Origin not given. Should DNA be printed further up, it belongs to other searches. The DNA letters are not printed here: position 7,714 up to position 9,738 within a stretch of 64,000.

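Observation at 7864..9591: Uncharacterised paralog pair: proteins built from two degenerate methyltransferase-like Rossmann domains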

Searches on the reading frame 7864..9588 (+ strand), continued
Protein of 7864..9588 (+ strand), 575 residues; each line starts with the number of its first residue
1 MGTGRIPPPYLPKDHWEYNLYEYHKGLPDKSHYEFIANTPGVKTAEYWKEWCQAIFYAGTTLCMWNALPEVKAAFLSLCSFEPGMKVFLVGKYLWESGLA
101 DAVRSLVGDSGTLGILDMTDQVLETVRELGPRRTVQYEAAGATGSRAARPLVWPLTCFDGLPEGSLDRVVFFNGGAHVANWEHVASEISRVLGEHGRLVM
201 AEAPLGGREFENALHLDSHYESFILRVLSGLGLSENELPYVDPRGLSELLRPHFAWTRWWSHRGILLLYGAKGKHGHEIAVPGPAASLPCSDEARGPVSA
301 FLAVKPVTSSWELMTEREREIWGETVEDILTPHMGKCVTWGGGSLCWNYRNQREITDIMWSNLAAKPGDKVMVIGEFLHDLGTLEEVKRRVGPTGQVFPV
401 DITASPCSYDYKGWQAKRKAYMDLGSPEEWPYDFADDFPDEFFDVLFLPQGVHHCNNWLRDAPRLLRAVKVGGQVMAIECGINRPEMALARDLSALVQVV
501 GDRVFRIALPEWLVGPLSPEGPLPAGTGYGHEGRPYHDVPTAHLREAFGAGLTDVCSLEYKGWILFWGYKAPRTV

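Call 26: fold_search(model_id=the predicted structure, library=pdb)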
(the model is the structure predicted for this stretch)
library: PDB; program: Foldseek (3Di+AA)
matches with E <= 10: 1178; with E <= 0.001: 217
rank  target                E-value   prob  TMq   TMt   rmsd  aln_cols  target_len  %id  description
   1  5wp5_A                1.5e-09  1.00  0.20  0.24  22.1       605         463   11  Arabidopsis thaliana phosphoethanolamine N-methyltransferase 2 (AtPMT2) in complex with SAH (released 2017-11-15)
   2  5wp5_B                2.0e-09  1.00  0.21  0.26  23.3       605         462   12  Arabidopsis thaliana phosphoethanolamine N-methyltransferase 2 (AtPMT2) in complex with SAH (released 2017-11-15)
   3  4krg_A                4.7e-09  1.00  0.20  0.23  24.3       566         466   12  SeMet Haemonchus contortus Phosphoethanolamine N-methyltransferase 1 in complex with phosphoethanolamine and S-adenosy (released 2013-09-25)
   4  5wp4                  9.6e-09  1.00  0.22  0.26  24.1       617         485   12  Arabidopsis thaliana phosphoethanolamine N-methyltransferase 1 (AtPMT1, XIOPTL) in complex with SAH and phosphocholine (released 2017-11-15)
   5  6wlf_A                7.1e-08  1.00  0.19  0.25  24.4       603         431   10  Phosphoethanolamine Methyltransferase from the Pine Wilt Nematode Bursaphelenchus xylophilus (released 2020-06-17)
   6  4krh_A                1.8e-07  1.00  0.21  0.27  23.7       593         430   10  SeMet Haemonchus contortus Phosphoethanolamine N-methyltransferase 2 in complex with S-adenosyl-L-methionine (released 2013-09-25)
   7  4kri_A                1.9e-07  1.00  0.21  0.27  23.9       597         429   10  Haemonchus contortus Phospholethanolamine N-methyltransferase 2 in complex with phosphomonomethylethanolamine and S-ad (released 2013-09-25)
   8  4kri_C                3.9e-07  1.00  0.20  0.26  23.5       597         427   10  Haemonchus contortus Phospholethanolamine N-methyltransferase 2 in complex with phosphomonomethylethanolamine and S-ad (released 2013-09-25)
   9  4ine_B                4.2e-07  1.00  0.19  0.24  23.9       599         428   10  Crystal structure of N-methyl transferase (PMT-2) from Caenorhabditis elegant complexed with S-adenosyl homocysteine a (released 2014-01-15)
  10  6wlf_B                4.2e-07  1.00  0.19  0.24  24.6       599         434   11  Phosphoethanolamine Methyltransferase from the Pine Wilt Nematode Bursaphelenchus xylophilus (released 2020-06-17)
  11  4kri_B                5.8e-07  1.00  0.17  0.22  24.9       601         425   11  Haemonchus contortus Phospholethanolamine N-methyltransferase 2 in complex with phosphomonomethylethanolamine and S-ad (released 2013-09-25)
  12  4ine_A                6.1e-07  1.00  0.17  0.22  25.3       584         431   10  Crystal structure of N-methyl transferase (PMT-2) from Caenorhabditis elegant complexed with S-adenosyl homocysteine a (released 2014-01-15)
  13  3dh0_A                1.9e-06  1.00  0.21  0.57  12.9       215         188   13  Crystal structure of a SAM dependent methyltransferase from Aquifex aeolicus (released 2008-07-15)
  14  9fd3                  2.3e-06  1.00  0.22  0.52  12.9       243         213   18  CysG(N-16)-D190N mutant in complex with SAH from Kitasatospora cystarginea (released 2024-08-21)
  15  2zul                  2.7e-06  1.00  0.15  0.22  22.9       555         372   11  Crystal structure of Thermus thermophilus 16S rRNA methyltransferase RsmC (TTHA0533) in complex with cofactor S-adenosyl (released 2009-10-27)
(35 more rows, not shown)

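Call 28: search_solved_structures(query=A1, max_evalue=0.1, show_alignments=5)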
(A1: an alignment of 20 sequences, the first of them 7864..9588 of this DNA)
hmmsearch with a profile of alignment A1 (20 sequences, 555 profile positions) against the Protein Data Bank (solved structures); distinct sequences matched with E-value up to 0.1: 13.
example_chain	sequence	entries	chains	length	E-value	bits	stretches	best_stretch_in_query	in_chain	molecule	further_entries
5wp4_A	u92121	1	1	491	0.00073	21.2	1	420-471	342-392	Phosphoethanolamine N-methyltransferase 1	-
8zc8_A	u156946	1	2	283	0.00088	20.9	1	153-194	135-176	MitM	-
21zq_A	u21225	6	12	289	0.00092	20.8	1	153-194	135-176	MitM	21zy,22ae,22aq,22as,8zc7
5wp5_A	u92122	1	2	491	0.00098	20.7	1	420-463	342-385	Phosphomethylethanolamine N-methyltransferase 2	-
4pne_A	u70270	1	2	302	0.0012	20.5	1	419-463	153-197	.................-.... protein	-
3bus_A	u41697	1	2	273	0.0014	20.3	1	326-464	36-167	Methyltransferase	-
4krh_A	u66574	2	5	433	0.0017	19.9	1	421-469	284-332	Phosphoethanolamine N-methyltransferase 2 | Phospholethanolamine N-methyltransferase 2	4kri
4ine_A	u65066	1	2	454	0.0019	19.8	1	417-465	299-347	Protein PMT-2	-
3i9f_A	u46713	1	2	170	0.0023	19.5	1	151-193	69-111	Putative type 11 methyltransferase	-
3mgg_A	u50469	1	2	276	0.0027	19.3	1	366-467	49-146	Methyltransferase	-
2gs9_A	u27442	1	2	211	0.018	16.5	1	153-193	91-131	Hypothetical protein TT1324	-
5gm1_A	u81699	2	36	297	0.043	15.3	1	335-467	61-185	O-methylransferase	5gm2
1xxl_A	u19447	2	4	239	0.051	15.1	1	152-192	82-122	YcgJ protein | ycgJ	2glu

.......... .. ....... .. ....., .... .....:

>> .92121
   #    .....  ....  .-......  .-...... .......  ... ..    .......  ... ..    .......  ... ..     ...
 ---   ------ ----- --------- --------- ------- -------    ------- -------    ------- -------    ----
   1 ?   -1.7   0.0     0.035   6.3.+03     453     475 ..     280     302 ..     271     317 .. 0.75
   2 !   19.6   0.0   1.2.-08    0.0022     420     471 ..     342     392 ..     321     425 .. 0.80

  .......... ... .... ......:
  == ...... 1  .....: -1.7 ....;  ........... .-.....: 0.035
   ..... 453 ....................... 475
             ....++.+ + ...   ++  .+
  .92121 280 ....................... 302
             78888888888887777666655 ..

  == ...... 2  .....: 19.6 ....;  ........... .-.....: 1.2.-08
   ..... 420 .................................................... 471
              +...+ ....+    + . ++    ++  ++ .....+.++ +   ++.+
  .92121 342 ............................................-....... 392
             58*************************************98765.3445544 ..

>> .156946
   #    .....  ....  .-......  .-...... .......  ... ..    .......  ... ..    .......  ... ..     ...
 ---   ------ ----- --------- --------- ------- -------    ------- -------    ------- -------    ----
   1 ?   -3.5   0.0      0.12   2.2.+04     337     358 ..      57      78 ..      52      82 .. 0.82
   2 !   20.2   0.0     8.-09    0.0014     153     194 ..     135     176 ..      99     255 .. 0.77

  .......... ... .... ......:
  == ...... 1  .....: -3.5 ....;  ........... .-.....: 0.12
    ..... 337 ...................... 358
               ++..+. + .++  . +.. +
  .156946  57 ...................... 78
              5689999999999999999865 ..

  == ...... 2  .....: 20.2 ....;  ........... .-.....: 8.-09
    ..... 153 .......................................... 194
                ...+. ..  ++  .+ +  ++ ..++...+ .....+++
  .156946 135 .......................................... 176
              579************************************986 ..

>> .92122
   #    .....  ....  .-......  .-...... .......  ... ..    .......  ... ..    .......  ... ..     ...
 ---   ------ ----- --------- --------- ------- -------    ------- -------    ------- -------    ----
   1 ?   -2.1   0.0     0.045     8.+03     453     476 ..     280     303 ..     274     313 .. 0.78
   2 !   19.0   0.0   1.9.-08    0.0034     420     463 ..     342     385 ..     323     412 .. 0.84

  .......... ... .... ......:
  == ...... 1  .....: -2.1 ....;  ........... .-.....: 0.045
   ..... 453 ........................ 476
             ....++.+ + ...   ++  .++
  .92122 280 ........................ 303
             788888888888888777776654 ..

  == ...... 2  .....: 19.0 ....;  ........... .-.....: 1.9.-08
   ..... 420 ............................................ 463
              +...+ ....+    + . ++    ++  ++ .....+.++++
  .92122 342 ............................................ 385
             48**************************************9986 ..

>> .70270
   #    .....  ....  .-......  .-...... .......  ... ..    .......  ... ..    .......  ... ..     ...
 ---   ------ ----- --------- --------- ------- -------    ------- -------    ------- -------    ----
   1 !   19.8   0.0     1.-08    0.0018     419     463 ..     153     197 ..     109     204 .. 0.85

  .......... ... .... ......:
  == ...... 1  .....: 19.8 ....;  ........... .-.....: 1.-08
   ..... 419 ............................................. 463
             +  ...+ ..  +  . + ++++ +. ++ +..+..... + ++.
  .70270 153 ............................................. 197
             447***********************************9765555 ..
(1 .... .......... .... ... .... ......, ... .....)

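Call 32: find_encoding_contigs(protein=P0006, flank=8000, max_places=1)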
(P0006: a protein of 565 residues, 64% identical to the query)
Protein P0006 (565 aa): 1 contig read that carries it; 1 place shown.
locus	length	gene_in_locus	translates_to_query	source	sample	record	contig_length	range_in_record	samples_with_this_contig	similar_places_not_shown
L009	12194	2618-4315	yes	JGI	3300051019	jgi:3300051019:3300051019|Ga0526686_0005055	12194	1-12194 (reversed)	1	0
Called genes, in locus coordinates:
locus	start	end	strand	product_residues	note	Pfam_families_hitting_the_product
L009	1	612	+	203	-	?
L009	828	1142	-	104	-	-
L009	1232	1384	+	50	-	-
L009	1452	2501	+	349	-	PF02653:BPD_transp_2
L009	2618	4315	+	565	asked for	PF08241:Methyltransf_11 (faint)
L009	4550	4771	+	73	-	-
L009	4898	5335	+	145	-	PF10604:Polyketide_cyc2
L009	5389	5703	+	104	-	-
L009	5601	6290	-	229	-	-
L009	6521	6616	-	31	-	-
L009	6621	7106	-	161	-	PF09719:C_GCAxxG_C_C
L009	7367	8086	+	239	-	PF02001:DUF134, PF04545:Sigma70_r4 (weak), PF12802:MarR_2 (faint), PF13384:HTH_23 (weak), PF02579:Nitro_FeMo-Co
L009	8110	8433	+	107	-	-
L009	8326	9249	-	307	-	-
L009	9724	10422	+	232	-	-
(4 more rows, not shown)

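Call 33: find_encoding_contigs(protein=P0003, flank=8000, max_places=1)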
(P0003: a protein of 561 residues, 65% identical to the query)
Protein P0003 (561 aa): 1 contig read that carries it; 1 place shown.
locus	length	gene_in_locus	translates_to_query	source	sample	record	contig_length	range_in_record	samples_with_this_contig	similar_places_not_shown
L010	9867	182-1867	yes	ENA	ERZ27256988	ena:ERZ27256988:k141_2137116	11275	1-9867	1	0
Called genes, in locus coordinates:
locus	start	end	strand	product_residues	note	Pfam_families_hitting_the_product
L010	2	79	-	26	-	?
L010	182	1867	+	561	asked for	PF08241:Methyltransf_11 (faint)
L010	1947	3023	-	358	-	PF13796:Sensor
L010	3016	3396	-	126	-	PF03551:PadR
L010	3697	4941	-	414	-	PF13784:Fic_N, PF02661:Fic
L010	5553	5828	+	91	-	PF22513:FitA-like_RHH, PF03869:Arc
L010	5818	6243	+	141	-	PF01850:PIN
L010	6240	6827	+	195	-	PF01966:HD (weak)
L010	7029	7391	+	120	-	-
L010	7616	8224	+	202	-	PF13489:Methyltransf_23 (weak), PF01209:Ubie_methyltran, PF13847:Methyltransf_31, PF08241:Methyltransf_11, PF08242:Methyltransf_12, PF13649:Methyltransf_25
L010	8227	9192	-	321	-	PF00892:EamA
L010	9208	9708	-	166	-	PF00106:adh_short, PF08659:KR (weak), PF13561:adh_short_C2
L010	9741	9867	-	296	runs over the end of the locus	PF12797:Fer4_2 (faint), PF00037:Fer4 (weak), PF12800:Fer4_4 (faint), PF12838:Fer4_7, PF13187:Fer4_9, PF13237:Fer4_10, PF14697:Fer4_21 (weak), PF00037:Fer4 (weak), +1 more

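Call 34: find_encoding_contigs(protein=P0021, flank=8000, max_places=1)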
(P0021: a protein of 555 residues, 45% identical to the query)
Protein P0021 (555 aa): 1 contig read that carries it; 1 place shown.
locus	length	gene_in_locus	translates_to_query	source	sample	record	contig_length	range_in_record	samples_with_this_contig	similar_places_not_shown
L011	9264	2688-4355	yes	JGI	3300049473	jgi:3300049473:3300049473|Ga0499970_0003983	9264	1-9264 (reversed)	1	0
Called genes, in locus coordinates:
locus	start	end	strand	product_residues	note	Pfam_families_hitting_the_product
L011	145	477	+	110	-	PF20116:DUF6506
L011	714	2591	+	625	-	PF00384:Molybdopterin, PF01568:Molydop_binding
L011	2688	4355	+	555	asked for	PF01209:Ubie_methyltran (faint), PF13489:Methyltransf_23 (faint), PF08241:Methyltransf_11, PF08242:Methyltransf_12 (faint), PF13649:Methyltransf_25 (faint)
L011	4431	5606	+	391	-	PF12838:Fer4_7, PF13484:Fer4_16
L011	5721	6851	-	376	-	PF01408:GFO_IDH_MocA, PF02894:GFO_IDH_MocA_C, PF22725:GFO_IDH_MocA_C3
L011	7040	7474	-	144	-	-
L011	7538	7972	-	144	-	-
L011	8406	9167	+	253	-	PF00106:adh_short, PF08659:KR, PF13561:adh_short_C2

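Call 36: search_protein_representatives(alignment_id=A1)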
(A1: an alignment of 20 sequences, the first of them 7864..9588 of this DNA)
Query: 20 sequences, 555 profile positions. Proteins with E-value up to 0.001 (for the whole library): 132; up to 1e-10: 47; up to 1e-30: 21. The best 132 are listed.
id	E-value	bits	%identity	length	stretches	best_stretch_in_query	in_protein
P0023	2.4e-256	867.9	-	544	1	1-555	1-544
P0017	6.4e-249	843.4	-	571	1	8-555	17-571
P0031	2.2e-177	607.2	-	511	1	46-555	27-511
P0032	1.3e-148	512.2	-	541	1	45-554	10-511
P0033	1.2e-143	495.8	-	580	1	35-555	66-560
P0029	1.7e-128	445.8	-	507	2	51-393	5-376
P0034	2.9e-100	352.6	-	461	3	50-352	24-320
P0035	4.3e-80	286.1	-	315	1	52-344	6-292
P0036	7.9e-79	281.9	-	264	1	8-187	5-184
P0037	1.1e-57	212.0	-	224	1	46-241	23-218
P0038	4.6e-55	203.4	-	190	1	343-555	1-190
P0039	4.6e-54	200.1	-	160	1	18-180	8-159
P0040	4.5e-48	180.3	-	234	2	290-474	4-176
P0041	1.1e-38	149.4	-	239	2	293-464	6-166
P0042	2.5e-38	148.2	-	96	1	460-555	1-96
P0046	5.7e-33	130.5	-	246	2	292-466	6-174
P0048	2.9e-31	124.9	-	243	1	49-267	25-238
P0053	4.6e-24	101.1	-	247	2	294-465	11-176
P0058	2.6e-22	95.3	-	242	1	47-264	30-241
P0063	4.7e-16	74.7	-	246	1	292-555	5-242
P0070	4.0e-13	65.0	-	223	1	328-555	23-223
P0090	1.0e-07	47.1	-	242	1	326-554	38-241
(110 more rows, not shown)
